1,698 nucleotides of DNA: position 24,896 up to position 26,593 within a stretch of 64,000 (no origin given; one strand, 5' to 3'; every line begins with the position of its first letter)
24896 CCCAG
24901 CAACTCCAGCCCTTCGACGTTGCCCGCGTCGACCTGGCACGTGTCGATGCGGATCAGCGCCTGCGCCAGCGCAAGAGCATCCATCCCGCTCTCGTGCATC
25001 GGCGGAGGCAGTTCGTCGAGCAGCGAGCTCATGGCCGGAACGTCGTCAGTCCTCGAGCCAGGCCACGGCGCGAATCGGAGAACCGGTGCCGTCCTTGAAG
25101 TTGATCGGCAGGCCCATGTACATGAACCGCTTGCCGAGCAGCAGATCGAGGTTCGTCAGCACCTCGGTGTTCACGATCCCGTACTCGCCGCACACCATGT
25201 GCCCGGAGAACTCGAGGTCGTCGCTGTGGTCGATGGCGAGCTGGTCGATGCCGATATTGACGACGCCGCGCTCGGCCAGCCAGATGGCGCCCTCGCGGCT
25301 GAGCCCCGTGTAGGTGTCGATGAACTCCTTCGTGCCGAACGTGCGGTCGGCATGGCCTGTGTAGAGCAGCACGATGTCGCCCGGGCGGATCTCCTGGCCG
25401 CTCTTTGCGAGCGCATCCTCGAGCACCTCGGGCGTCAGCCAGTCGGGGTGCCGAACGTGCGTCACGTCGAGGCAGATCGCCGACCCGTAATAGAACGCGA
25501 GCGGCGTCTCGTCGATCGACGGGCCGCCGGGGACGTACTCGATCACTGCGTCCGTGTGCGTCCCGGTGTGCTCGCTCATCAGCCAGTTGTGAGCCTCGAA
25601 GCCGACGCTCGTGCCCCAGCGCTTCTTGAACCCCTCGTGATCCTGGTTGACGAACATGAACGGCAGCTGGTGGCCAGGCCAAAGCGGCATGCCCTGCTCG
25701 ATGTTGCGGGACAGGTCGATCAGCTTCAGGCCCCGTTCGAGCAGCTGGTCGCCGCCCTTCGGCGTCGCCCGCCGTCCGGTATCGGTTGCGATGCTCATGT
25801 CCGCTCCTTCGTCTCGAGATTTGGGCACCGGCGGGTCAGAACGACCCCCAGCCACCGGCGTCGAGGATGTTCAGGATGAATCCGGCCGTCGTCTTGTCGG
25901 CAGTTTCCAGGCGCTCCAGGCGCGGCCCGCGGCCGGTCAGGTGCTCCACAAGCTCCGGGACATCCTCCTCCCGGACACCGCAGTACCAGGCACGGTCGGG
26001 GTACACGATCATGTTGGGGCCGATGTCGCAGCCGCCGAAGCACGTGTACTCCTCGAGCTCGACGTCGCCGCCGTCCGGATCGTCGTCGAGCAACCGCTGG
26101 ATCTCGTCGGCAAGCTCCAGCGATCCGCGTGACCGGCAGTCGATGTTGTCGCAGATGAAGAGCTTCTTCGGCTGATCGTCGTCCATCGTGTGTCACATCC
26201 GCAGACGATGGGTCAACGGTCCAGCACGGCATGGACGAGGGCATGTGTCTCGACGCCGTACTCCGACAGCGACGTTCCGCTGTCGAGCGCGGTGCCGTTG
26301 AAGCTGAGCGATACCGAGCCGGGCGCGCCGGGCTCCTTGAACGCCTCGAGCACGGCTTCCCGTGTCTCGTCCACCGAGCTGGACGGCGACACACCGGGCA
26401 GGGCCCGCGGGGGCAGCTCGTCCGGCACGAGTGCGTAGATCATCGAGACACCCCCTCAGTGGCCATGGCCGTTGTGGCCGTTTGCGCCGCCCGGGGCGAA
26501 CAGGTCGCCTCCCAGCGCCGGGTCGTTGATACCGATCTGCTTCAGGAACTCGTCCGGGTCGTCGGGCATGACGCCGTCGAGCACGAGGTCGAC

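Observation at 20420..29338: Atypical soluble diiron monooxygenase operon with phenol-hydroxylase gene order, NuoE/NuoF-type redox partners, a GroEL-like gene and amidohydrolases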

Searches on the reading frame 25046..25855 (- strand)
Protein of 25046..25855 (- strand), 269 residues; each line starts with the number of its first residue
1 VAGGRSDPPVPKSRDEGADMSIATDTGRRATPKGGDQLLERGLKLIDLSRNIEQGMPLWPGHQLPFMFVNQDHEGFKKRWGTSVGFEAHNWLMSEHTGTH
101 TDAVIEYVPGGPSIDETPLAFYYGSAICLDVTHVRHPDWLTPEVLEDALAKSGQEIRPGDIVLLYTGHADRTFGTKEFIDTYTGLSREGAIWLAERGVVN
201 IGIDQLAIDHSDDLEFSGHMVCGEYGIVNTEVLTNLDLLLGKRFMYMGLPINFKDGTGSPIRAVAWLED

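Call 4: search_protein_families(library=pfam, proteins=[window:25046-25855:-], max_evalue=0.01)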
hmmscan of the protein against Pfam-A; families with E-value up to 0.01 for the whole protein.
window:25046-25855:- (269 aa): 1 family
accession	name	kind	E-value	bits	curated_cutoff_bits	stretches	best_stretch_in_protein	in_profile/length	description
PF04199.19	Cyclase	-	9.6e-36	123.5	23.1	1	46-210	1-142/142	Putative cyclase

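Call 8: search_protein_families(library=ncbifam, proteins=[window:25046-25855:-], max_evalue=0.001)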
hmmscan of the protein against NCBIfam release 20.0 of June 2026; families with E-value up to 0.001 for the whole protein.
window:25046-25855:- (269 aa): 1 family
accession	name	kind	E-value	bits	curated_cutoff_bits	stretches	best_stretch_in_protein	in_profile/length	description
TIGR03035.1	trp_arylform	equivalog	3.9e-20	72.7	223.05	1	44-264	1-202/206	arylformamidase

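Call 55: search_solved_structures(query=window:25046-25798:-, max_evalue=0.001)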
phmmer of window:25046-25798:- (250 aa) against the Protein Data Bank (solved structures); distinct sequences matched with E-value up to 0.001: 12.
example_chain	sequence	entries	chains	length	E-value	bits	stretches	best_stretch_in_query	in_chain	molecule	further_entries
8f9x_A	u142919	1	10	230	1.8e-12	50.4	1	66-246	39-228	Cyclase family protein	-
4co9_A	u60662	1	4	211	4.9e-12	49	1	25-245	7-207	KYNURENINE FORMAMIDASE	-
4cz1_A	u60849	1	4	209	5e-12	49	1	25-245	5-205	KYNURENINE FORMAMIDASE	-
8hmo_A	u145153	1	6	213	3.2e-11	46.3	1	71-245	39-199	Metal-dependent hydrolase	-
1r61_A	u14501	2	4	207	1.4e-10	44.2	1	58-244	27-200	metal-dependent hydrolase | Hydrolase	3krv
5nnb_A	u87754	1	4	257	2.8e-10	43.2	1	66-248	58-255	isatin hydrolase A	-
5nna_A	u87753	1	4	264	3e-10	43.2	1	66-248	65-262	isatin hydrolase A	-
4cob_A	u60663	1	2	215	1.3e-09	41.1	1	24-245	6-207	KYNURENINE FORMAMIDASE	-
5nmp_A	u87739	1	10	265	2e-09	40.4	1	5-249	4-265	Isatin hydrolase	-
4cog_A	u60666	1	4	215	3.5e-06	29.8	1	27-245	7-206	KYNURENINE FORMAMIDASE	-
4j0n_A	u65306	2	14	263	9.4e-06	28.4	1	61-247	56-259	Isatin hydrolase B | Putative uncharacterized protein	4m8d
2b0a_A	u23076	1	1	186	6.6e-05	25.6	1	134-249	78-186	Hypothetical protein MJ0783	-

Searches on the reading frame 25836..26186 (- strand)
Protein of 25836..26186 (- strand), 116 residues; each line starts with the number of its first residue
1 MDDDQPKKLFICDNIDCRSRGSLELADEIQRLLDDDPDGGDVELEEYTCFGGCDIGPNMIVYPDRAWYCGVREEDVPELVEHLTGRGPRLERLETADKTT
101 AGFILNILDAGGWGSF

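Call 4: search_protein_families(library=pfam, proteins=[window:25836-26186:-], max_evalue=0.01)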
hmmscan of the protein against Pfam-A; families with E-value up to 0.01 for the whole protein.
window:25836-26186:- (116 aa): 2 families
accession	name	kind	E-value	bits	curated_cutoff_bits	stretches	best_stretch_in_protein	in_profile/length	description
PF01257.25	2Fe-2S_thioredx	-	6e-07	29.9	24.8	1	9-83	68-144/145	Thioredoxin-like [2Fe-2S] ferredoxin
PF06999.17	Suc_Fer-like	-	0.00014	22.5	34.9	1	24-85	117-180/191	Sucrase/ferredoxin-like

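Call 7: search_protein_families(library=pfam, proteins=[window:25836-26186:-], max_evalue=10)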
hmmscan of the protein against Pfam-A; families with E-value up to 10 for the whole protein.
window:25836-26186:- (116 aa): 3 families
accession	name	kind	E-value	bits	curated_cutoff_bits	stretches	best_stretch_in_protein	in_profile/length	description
PF01257.25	2Fe-2S_thioredx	-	6e-07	29.9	24.8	1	9-83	68-144/145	Thioredoxin-like [2Fe-2S] ferredoxin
PF06999.17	Suc_Fer-like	-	0.00014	22.5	34.9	1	24-85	117-180/191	Sucrase/ferredoxin-like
PF25578.1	EF-hand_STIM1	-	0.31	11.6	32.2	1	16-50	13-46/80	Stromal interaction molecule 1-like, EF-hand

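Call 8: search_protein_families(library=ncbifam, proteins=[window:25836-26186:-], max_evalue=0.001)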
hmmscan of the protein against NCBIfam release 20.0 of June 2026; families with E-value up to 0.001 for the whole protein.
window:25836-26186:- (116 aa): 5 families
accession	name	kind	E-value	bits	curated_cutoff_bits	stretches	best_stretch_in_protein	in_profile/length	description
NF041612.1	fdxn_Clost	equivalog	5.6e-12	46.2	150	1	17-93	24-100/102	2Fe-2S ferredoxin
NF041613.1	fdxn_Azotob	equivalog_domain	7.9e-07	29.3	195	1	17-86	24-94/107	2Fe-2S ferredoxin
TIGR01958.1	nuoE_fam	subfamily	1.6e-06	28.3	142.4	1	8-83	70-147/148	NADH-quinone oxidoreductase subunit NuoE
NF005722.0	PRK07539.1-2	equivalog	6.1e-05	23.1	141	1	9-82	80-155/157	NADH-quinone oxidoreductase subunit NuoE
NF005723.0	PRK07539.1-3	equivalog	0.00027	20.9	226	1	8-83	78-156/158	NADH-quinone oxidoreductase subunit NuoE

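Call 42: find_homologous_proteins(query=window:25836-26186:-, max_evalue=0.001)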
Query window:25836-26186:- (116 aa): 20 proteins with E <= 0.001 among 23 candidates.
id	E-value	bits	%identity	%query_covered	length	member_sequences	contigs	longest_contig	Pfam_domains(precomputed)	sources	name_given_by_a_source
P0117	8.7e-71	254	94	100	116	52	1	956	PF01257.26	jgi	jgi:(2Fe-2S) ferredoxin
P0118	2.5e-61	223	83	98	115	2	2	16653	PF01257.26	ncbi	-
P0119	9.1e-57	208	93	84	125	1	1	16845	-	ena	-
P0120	4.5e-56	206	75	97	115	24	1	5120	PF01257.26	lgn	-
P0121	3.3e-55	203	75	98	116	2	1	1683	PF01257.26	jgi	jgi:(2Fe-2S) ferredoxin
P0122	4.9e-55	203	74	98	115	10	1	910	PF01257.26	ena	-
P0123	7.6e-55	202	76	98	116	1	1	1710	-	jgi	jgi:(2Fe-2S) ferredoxin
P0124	9.6e-55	202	73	100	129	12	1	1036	-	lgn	-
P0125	4.7e-54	200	73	100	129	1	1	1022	PF01257.26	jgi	jgi:(2Fe-2S) ferredoxin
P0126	1.5e-53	198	75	98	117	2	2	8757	-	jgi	jgi:(2Fe-2S) ferredoxin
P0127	7.8e-52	193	71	100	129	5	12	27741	PF01257.26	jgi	jgi:(2Fe-2S) ferredoxin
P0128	3.1e-51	191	70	100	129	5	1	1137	PF06999.18,PF01257.26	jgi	jgi:(2Fe-2S) ferredoxin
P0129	6.0e-50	186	71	97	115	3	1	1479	PF01257.26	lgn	-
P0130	7.5e-49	183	69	95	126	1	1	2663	PF01257.26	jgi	jgi:NADH:ubiquinone oxidoreductase subunit E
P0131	9.1e-49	183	66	100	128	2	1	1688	PF06999.18,PF01257.26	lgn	-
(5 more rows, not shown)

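Call 50: search_solved_structures(query=window:25836-26186:-, max_evalue=1, show_alignments=2)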
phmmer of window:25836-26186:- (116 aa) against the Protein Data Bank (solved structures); distinct sequences matched with E-value up to 1: 21.
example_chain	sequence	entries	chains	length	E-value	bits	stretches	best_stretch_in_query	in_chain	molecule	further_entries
7q4v_B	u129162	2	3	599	4.6e-13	52.5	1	8-107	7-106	Iron hydrogenase HydB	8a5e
7t2r_B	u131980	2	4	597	4.9e-10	42.8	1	10-93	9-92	NiFe hydrogenase subunit B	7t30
1f37_A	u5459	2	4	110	4.9e-10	42.8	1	16-95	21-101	FERREDOXIN [2FE-2S] | [2Fe-2S] ferredoxin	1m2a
1m2b_A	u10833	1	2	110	9.6e-09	38.6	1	16-95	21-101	[2Fe-2S] ferredoxin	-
1m2d_A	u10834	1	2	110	1.2e-08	38.2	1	16-95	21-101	[2Fe-2S] ferredoxin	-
9mqx_B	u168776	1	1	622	8e-07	32.4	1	11-100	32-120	NADH:ubiquinone oxidoreductase, NADH-binding (51 kD) subunit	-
7p5h_B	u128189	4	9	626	8.6e-07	32.3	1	35-104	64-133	Fe-hydrogenase, subunit beta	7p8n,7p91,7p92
8a6t_B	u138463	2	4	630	9.9e-07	32.1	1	9-100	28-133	Electron bifurcating hydrogenase subunit HydB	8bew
5abr_A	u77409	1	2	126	0.00039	23.7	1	42-96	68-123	FERREDOXIN, 2FE-2S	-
7p61_E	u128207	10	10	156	0.0017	21.6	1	11-82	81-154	NADH dehydrogenase I subunit E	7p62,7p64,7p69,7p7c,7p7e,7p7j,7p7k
7awt_E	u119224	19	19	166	0.002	21.4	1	11-82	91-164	NADH-quinone oxidoreductase subunit E | NADH dehydrogenase I subunit E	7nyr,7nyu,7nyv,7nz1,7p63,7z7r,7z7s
7t2r_C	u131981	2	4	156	0.0028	20.9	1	10-64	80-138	NiFe hydrogenase subunit C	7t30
9q8i_E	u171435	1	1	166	0.014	18.7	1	11-82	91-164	NADH-quinone oxidoreductase subunit E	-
6vw7_A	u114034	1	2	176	0.06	16.6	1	11-75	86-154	NAD-dependent formate dehydrogenase gamma subunit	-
6vw8_A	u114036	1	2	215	0.07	16.4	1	11-75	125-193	NAD-dependent formate dehydrogenase gamma subunit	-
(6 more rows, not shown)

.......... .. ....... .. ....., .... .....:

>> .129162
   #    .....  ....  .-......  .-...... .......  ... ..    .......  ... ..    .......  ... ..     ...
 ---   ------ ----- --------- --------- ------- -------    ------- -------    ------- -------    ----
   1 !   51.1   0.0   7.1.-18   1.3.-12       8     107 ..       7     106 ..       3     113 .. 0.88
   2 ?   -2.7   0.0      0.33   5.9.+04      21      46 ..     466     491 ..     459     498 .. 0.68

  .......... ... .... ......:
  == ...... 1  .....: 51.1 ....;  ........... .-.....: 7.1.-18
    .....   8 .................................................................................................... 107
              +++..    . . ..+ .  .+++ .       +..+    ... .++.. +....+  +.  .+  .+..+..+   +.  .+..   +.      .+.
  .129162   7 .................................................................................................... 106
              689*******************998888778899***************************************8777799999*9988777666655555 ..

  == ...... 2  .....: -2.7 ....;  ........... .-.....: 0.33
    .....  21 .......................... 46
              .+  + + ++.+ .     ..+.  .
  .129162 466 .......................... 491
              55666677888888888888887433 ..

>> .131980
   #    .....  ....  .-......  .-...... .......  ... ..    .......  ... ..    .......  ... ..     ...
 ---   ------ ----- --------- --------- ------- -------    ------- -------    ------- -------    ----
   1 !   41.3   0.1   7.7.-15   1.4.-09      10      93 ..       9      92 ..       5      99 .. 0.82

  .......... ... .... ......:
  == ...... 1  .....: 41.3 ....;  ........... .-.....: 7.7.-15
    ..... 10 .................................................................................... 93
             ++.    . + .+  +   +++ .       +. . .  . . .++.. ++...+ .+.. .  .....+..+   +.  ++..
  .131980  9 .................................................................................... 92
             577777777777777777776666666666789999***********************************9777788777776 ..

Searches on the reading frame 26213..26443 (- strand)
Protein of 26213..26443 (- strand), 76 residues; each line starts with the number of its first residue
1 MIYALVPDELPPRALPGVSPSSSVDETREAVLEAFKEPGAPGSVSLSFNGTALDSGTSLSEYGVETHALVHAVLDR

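Call 4: search_protein_families(library=pfam, proteins=[window:26213-26443:-], max_evalue=0.01)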
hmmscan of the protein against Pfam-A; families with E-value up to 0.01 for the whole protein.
window:26213-26443:- (76 aa): 1 family
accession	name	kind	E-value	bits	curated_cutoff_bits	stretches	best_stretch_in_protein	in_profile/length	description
PF00240.29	ubiquitin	-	9.7e-05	22.5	25.4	1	18-75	15-70/72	Ubiquitin family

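Call 7: search_protein_families(library=pfam, proteins=[window:26213-26443:-], max_evalue=10)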
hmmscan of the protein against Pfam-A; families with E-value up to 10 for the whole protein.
window:26213-26443:- (76 aa): 2 families
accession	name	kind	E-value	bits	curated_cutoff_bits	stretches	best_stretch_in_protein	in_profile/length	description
PF00240.29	ubiquitin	-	9.7e-05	22.5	25.4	1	18-75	15-70/72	Ubiquitin family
PF11976.14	Rad60-SLD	-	0.011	15.9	23.8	1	40-74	38-72/72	Ubiquitin-2 like Rad60 SUMO-like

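Call 8: search_protein_families(library=ncbifam, proteins=[window:26213-26443:-], max_evalue=0.001)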
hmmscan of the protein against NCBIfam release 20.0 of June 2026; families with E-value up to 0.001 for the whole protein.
window:26213-26443:- (76 aa): 0 families

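Call 39: find_homologous_proteins(query=window:26213-26443:-, max_evalue=0.001)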
Query window:26213-26443:- (76 aa): 17 proteins with E <= 0.001 among 18 candidates.
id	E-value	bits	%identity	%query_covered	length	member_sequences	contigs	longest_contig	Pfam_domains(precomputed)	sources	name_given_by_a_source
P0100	4.2e-41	155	100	100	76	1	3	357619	-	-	-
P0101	3.4e-33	130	86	100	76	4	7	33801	-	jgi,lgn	jgi:hypothetical protein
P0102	1.9e-31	125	87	100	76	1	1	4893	-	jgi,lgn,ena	-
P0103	2.1e-29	118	83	100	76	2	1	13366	-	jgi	jgi:hypothetical protein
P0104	2.2e-28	115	79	100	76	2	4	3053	-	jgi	jgi:hypothetical protein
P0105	4.2e-27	111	74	100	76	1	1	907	-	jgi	jgi:hypothetical protein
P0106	1.2e-26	110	72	100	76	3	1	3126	-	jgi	jgi:hypothetical protein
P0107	1.8e-26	109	72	100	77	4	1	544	PF00240.30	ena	-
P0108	2.8e-26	108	75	100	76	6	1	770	-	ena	-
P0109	4.6e-26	108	71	100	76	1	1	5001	-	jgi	jgi:hypothetical protein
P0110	6.5e-26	107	75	100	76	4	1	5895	-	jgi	jgi:HEAT repeat protein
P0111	1.8e-25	106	74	100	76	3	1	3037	-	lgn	-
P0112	4.7e-25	104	73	97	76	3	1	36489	-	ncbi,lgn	-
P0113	6.7e-25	104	72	97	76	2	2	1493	PF00240.30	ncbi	-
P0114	1.3e-23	100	70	100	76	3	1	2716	-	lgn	-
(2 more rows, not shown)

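Call 47: predict_structure(alignment_id=A2)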
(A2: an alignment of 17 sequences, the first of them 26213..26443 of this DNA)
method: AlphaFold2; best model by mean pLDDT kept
length: 76 residues; sequences in the alignment: 17
mean_pLDDT: 90.7   pTM: 0.77
mean pLDDT of the five models: 90.7, 90.0, 89.6, 89.5, 89.2
residues with pLDDT >= 90: 55; 70-90: 20; 50-70: 1; < 50: 0
segments of 3 or more residues with pLDDT < 50: none
pLDDT, mean of each block of 10 residues (from residue 1): 90 93 93 89 90 88 93 87
secondary structure, 60 per line:
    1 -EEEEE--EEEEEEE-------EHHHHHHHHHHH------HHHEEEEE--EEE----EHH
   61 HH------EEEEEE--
elements in order: E2-6 E9-15 H24-34 E44-48 E51-53 H59-62 E69-74

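Call 49: fold_search(model_id=the predicted structure, library=pdb)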
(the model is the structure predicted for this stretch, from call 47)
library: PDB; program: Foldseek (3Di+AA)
matches with E <= 10: 1300; with E <= 0.001: 366
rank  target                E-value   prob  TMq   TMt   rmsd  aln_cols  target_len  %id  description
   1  12dl_BA               1.2e-05  1.00  0.83  0.11   1.8        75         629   20  Native structure of the cytoplasmic lattice (CPL) asymmetric unit from mouse MII eggs (released 2026-04-08)
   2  6t7f_C                1.2e-05  1.00  0.81  0.86   1.7        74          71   24  RCR E3 ligase E2-Ubiquitin transthiolation intermediate (released 2020-08-05)
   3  5hpk_B                1.3e-05  1.00  0.80  0.79   1.6        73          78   22  System-wide modulation of HECT E3 ligases with selective ubiquitin variant probes: NEDD4L and UbV NL.1 (released 2016-03-16)
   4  9d1z_D                1.3e-05  1.00  0.79  0.79   1.8        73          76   26  Structure of G75Q Ubiquitin bound to KLHDC3-EloB/C (released 2024-11-20)
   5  3b08_A                1.4e-05  1.00  0.80  0.42   1.6        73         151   25  Crystal structure of the mouse HOIL1-L-NZF in complex with linear di-ubiquitin (released 2011-12-14)
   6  8vk9_B                1.4e-05  1.00  0.75  0.77   2.1        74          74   26  Structure of UbV.d2.3 in complex with Ube2d2-S22R (released 2024-09-25)
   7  9fj3_A                1.5e-05  1.00  0.80  0.82   1.6        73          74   26  Structure of ubiquitin bound of coiled-coil UIM form 2 (released 2024-09-18)
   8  6oq2_MODEL_1_B        1.5e-05  1.00  0.79  0.79   2.0        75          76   24  NMR Structure of Branched K11/K48-Linked Tri-Ubiquitin (released 2019-10-23)
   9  8hm3_A                1.5e-05  1.00  0.75  0.75   2.1        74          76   16  Complex of PPIase-BfUbb (released 2023-11-29)
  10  9xrl_AL               1.6e-05  1.00  0.83  0.12   1.8        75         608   20  Structure of mouse cytoplasmic lattice (CPL) repeating unit (released 2026-03-18)
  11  7k6q_L                2.0e-05  1.00  0.80  0.81   1.9        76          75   25  Active state Dot1 bound to the H4K16ac nucleosome (released 2021-02-10)
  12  4wzp_E                2.0e-05  1.00  0.71  0.75   2.7        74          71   23  Ser65 phosphorylated ubiquitin, major conformation (released 2015-01-14)
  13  2l00_MODEL_1_B        2.1e-05  1.00  0.79  0.84   1.7        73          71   25  Solution structure of the non-covalent complex of the ZNF216 A20 domain with ubiquitin (released 2011-07-20)
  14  4wzp_G                2.1e-05  1.00  0.78  0.81   1.8        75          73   24  Ser65 phosphorylated ubiquitin, major conformation (released 2015-01-14)
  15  5tof                  2.1e-05  1.00  0.75  0.78   1.9        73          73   20  Room temperature structure of ubiquitin variant u7ub25 (released 2017-05-24)
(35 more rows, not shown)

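Call 51: search_solved_structures(query=A2, max_evalue=10)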
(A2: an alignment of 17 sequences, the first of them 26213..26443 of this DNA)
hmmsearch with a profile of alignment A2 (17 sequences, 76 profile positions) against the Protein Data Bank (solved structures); distinct sequences matched with E-value up to 10: 356 (the best 60 are shown).
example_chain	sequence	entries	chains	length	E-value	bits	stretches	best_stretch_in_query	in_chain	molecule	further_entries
8q7r_U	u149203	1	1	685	1.5e-51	175.3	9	18-74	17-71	Ubiquitin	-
8pql_U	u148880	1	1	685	4.1e-51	173.9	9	18-74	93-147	Ubiquitin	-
8pql_E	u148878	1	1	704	5.6e-51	173.5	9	18-74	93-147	Polyubiquitin-C,Nucleotide exchange factor SIL1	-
5b83_A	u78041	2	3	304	6.3e-23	83.6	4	18-74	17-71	tetra ubiquitin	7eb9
7yui_A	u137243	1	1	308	6.8e-23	83.5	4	18-74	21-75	Polyubiquitin-C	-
5h07_A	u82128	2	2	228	6.3e-17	64.4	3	18-74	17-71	Polyubiquitin-C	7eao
6kbe_G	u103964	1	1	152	8.8e-11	44.7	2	18-74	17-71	Polyubiquitin-C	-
2y5b_B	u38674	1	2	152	8.8e-11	44.7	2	18-74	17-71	UBIQUITIN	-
2w9n_A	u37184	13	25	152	8.8e-11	44.7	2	18-74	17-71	UBIQUITIN | Polyubiquitin-C | Polyubiquitin-B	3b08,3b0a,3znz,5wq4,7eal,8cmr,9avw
2zvn_A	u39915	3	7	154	9.3e-11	44.7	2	18-74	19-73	UBC protein | Ubiquitin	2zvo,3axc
3wxe_B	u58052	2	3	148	9.3e-11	44.6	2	18-74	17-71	Ubiquitin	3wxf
4ksl_D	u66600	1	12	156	9.7e-11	44.6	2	18-74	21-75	Polyubiquitin-C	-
7tv4_C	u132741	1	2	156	9.8e-11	44.6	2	18-74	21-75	Polyubiquitin-C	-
6njd_A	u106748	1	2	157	9.9e-11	44.6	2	18-74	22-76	Di-ubiquitin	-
4zqs_A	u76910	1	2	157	1e-10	44.5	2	18-74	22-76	ubiquitin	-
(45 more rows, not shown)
